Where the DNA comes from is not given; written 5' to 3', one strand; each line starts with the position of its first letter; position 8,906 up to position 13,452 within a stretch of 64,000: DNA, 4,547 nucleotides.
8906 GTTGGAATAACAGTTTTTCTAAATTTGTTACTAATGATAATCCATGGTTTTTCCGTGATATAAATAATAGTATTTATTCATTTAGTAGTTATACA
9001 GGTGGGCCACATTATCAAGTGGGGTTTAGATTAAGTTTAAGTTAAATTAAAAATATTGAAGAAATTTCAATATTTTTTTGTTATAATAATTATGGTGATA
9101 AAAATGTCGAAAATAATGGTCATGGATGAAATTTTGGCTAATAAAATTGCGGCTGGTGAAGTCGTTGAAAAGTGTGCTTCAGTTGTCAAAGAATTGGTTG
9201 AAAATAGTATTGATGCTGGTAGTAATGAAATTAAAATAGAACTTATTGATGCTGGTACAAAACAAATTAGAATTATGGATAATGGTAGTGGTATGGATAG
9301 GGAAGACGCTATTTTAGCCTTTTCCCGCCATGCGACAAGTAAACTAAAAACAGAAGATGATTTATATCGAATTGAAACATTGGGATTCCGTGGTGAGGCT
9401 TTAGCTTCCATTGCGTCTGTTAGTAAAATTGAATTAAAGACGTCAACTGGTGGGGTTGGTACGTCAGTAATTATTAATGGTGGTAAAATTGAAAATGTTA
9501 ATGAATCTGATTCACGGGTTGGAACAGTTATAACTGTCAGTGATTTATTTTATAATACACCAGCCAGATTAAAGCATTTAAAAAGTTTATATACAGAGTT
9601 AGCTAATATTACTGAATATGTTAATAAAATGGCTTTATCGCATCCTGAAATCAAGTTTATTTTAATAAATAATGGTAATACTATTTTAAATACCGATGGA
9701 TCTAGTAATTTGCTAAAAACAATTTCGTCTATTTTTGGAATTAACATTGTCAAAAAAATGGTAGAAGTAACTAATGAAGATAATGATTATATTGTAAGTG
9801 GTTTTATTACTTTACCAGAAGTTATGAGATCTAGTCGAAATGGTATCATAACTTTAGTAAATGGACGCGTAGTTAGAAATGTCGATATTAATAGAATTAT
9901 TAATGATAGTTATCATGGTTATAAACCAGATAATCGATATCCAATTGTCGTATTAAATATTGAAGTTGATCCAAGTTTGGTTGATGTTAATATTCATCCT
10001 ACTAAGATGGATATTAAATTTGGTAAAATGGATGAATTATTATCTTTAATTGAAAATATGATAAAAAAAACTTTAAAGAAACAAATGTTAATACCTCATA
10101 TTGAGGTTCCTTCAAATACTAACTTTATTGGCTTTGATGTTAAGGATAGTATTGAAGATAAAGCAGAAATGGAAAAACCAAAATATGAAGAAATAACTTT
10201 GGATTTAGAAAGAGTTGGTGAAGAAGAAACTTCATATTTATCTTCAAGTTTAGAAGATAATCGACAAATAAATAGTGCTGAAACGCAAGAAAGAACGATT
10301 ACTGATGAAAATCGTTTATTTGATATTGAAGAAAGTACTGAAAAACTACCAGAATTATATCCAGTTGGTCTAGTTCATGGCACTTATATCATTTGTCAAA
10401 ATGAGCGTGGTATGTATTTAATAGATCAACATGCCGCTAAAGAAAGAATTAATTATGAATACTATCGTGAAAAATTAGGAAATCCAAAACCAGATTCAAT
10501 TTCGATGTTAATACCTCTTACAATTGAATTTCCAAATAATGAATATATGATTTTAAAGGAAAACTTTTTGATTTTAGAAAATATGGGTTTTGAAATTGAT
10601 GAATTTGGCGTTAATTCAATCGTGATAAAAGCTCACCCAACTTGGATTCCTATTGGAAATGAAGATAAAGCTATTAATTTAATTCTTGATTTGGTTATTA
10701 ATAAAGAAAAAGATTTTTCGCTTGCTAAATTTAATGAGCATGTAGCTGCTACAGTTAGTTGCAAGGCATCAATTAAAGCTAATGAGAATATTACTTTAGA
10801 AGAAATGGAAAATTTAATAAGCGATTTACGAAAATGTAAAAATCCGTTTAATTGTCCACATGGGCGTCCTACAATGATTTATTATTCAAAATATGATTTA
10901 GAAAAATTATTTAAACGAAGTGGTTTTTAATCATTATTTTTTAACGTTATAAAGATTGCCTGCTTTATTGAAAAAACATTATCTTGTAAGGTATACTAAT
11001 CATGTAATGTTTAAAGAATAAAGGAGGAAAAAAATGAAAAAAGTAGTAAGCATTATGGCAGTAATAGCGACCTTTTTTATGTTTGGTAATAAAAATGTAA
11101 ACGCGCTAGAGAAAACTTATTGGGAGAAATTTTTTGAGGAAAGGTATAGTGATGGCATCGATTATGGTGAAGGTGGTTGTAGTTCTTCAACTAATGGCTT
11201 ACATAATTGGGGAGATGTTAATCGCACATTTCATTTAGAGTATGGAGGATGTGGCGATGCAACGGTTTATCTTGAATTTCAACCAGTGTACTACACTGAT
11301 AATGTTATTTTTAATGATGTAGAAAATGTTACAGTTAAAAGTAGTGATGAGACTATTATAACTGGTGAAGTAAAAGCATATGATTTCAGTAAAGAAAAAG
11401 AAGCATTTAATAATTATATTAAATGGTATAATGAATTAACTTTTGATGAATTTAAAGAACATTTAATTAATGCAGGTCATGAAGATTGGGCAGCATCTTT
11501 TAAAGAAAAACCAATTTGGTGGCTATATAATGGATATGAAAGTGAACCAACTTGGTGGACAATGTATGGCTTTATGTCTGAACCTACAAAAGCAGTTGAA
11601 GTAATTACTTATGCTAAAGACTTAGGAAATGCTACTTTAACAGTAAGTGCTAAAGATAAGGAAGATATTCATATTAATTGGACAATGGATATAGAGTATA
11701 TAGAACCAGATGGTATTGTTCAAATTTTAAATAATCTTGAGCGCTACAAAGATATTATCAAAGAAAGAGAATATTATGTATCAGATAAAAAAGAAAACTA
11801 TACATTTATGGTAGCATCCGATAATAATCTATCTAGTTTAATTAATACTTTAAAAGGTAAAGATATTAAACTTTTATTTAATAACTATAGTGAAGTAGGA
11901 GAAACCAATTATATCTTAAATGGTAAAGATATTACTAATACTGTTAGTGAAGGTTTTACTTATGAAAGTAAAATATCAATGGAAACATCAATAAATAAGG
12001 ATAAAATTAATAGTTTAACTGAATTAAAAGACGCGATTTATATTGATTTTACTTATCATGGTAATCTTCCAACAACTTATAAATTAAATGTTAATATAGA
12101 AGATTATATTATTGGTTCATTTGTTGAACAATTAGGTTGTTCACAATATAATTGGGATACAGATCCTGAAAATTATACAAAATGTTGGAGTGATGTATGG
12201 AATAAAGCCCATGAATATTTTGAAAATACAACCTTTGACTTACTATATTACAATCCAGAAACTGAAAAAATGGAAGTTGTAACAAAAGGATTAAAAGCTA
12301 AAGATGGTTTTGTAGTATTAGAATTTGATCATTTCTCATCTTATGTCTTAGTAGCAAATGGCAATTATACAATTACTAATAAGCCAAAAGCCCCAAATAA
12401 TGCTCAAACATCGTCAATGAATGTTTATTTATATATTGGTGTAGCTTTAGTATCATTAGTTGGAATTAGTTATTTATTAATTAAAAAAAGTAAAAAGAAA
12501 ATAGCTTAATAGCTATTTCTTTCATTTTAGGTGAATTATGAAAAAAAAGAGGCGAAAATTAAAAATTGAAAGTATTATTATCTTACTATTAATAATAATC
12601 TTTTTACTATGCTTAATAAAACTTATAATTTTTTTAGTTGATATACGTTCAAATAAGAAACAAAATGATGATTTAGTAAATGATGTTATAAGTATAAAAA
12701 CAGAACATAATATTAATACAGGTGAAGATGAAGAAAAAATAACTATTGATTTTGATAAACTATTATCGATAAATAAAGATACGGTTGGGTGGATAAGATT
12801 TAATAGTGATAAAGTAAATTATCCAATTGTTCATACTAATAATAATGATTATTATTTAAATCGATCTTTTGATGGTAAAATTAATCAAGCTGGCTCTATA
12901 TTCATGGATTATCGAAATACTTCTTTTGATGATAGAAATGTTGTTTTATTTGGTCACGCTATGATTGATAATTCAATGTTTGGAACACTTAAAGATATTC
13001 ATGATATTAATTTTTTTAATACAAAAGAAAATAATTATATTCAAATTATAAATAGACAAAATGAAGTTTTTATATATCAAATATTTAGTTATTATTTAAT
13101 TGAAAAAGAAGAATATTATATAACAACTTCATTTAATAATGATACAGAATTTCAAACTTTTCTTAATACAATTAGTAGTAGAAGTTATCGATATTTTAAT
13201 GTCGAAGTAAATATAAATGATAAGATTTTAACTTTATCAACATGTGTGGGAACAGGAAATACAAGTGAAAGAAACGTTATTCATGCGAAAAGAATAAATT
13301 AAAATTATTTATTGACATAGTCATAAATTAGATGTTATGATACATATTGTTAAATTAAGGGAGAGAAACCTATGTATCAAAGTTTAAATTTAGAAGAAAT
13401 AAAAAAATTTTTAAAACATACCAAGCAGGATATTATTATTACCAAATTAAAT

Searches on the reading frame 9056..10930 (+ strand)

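Call 39: search_protein_families(library=pfam, proteins=[window:9056-10930:+], max_evalue=0.00001)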
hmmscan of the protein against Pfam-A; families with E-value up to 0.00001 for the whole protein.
window:9056-10930:+ (624 aa): 4 families
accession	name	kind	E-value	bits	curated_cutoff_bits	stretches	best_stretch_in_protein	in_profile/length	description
PF08676.16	MutL_C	-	3.6e-38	130.9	25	1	437-577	1-140/142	MutL C terminal dimerisation domain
PF01119.25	DNA_mis_repair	-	2.3e-34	118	26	1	223-340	1-118/119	DNA mismatch repair protein, C-terminal domain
PF13589.12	HATPase_c_3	-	3e-14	53.7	25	1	41-152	4-115/137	Histidine kinase-, DNA gyrase B-, and HSP90-like ATPase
PF02518.31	HATPase_c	-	1.2e-07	32.6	26.4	1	40-102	6-64/111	Histidine kinase-, DNA gyrase B-, and HSP90-like ATPase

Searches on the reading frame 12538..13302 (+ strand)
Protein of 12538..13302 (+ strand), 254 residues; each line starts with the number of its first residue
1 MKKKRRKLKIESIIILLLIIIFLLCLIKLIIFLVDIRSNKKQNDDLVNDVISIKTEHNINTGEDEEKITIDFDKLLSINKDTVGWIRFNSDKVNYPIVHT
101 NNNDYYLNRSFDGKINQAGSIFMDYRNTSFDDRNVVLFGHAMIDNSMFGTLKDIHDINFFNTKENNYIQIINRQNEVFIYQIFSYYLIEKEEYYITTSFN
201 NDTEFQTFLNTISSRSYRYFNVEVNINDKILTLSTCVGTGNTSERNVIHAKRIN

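Call 39: search_protein_families(library=pfam, proteins=[window:12538-13302:+], max_evalue=0.00001)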
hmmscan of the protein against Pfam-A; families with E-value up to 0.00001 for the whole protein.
window:12538-13302:+ (254 aa): 1 family
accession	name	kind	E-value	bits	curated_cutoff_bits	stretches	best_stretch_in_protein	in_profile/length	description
PF04203.18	Sortase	-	1.3e-12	47.9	26.6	1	92-252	7-124/125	Sortase domain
